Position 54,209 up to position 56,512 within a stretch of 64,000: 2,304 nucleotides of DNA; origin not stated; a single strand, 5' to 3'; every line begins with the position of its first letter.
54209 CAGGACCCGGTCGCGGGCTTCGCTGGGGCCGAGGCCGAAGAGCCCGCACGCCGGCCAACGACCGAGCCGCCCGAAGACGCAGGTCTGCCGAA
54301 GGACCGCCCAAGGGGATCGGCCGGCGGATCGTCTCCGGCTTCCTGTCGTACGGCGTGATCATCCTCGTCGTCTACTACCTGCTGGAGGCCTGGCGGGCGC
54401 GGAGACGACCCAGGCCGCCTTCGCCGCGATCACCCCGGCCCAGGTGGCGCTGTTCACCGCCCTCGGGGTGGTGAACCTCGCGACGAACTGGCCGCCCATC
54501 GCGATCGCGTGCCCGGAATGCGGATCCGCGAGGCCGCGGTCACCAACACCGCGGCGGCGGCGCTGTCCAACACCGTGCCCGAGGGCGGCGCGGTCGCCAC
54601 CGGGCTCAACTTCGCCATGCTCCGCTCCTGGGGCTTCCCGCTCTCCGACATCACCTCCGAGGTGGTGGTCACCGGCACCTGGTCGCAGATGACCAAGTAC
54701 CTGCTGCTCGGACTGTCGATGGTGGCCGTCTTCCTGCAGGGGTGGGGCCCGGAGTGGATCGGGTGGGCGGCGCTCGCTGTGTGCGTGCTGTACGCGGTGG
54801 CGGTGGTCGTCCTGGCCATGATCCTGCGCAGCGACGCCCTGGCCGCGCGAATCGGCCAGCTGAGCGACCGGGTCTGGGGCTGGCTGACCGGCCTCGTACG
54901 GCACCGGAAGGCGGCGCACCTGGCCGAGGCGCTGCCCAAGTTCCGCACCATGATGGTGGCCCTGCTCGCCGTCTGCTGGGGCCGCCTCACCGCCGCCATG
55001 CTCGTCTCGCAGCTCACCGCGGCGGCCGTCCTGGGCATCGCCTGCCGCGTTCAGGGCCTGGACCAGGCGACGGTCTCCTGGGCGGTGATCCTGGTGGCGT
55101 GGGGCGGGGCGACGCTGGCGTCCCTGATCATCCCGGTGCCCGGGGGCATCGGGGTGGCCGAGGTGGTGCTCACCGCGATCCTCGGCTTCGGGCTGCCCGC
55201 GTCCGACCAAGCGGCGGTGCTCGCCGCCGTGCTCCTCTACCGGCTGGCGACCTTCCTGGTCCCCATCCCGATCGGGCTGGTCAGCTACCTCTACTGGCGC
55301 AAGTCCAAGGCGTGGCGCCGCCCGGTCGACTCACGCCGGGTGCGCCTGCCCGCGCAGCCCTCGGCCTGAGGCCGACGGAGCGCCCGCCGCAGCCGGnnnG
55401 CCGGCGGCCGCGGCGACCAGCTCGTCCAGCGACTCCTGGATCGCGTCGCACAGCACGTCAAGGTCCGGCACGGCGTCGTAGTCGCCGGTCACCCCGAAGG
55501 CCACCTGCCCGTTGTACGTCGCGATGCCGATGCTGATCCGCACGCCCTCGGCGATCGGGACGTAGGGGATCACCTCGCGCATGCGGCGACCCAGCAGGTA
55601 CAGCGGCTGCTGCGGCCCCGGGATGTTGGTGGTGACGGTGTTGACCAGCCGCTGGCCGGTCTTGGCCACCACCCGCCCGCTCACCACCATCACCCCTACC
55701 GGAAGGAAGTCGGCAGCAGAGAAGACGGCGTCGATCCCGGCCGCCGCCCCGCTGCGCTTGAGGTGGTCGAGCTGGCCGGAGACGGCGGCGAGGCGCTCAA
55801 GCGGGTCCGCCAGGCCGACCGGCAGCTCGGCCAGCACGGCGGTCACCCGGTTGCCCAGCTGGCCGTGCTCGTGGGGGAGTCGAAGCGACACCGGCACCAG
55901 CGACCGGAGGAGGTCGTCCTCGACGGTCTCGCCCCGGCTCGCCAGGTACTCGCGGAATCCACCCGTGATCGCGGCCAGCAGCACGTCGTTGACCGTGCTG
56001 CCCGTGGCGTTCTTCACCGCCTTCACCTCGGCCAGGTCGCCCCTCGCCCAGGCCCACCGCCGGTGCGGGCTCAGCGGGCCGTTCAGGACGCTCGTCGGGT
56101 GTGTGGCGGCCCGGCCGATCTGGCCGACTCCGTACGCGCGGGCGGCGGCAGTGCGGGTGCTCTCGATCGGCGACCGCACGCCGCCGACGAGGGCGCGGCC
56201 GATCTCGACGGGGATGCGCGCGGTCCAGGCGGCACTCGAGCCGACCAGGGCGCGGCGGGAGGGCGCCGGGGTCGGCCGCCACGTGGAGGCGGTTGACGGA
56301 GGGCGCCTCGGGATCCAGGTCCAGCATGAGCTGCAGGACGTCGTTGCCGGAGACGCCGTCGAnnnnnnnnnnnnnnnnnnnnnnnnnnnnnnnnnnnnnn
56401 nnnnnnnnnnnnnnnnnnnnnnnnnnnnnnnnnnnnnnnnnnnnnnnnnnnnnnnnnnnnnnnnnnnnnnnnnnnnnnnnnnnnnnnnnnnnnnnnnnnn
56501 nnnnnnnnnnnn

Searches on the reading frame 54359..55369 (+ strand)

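Call 9: search_protein_families(library=pfam, proteins=[window:54359-55369:+], max_evalue=0.001)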
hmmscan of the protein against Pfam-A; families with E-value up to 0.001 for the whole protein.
window:54359-55369:+ (336 aa): 2 families
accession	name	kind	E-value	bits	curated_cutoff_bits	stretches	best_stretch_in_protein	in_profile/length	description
PF03706.18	LPG_synthase_TM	-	1.8e-14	54.4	33.4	1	64-306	75-302/302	Lysylphosphatidylglycerol synthase TM region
PF03788.19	LrgA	-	0.0005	20.4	28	1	253-319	8-73/94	LrgA family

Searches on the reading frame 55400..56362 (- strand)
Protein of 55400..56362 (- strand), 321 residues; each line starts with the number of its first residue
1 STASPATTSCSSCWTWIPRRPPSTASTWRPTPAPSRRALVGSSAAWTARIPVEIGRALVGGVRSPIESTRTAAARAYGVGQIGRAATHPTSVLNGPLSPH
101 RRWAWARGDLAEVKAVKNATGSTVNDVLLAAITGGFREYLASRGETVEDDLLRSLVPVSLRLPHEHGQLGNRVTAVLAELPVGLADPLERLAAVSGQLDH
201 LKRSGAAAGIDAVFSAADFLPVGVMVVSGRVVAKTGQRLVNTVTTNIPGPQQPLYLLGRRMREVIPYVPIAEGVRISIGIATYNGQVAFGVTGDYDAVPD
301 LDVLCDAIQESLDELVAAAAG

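Call 9: search_protein_families(library=pfam, proteins=[window:55400-56362:-], max_evalue=0.001)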
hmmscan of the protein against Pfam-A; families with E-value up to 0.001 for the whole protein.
window:55400-56362:- (321 aa): 2 families
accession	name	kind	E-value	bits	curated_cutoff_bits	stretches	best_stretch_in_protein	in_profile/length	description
PF06974.18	WS_DGAT_C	-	2e-32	112.7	20.7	1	170-315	2-144/145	WS/DGAT C-terminal domain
PF03007.21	WS_DGAT_cat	-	5.9e-12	46.4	23.6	1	20-127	159-262/263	Wax ester synthase/diacylglycerol acyltransferase catalytic domain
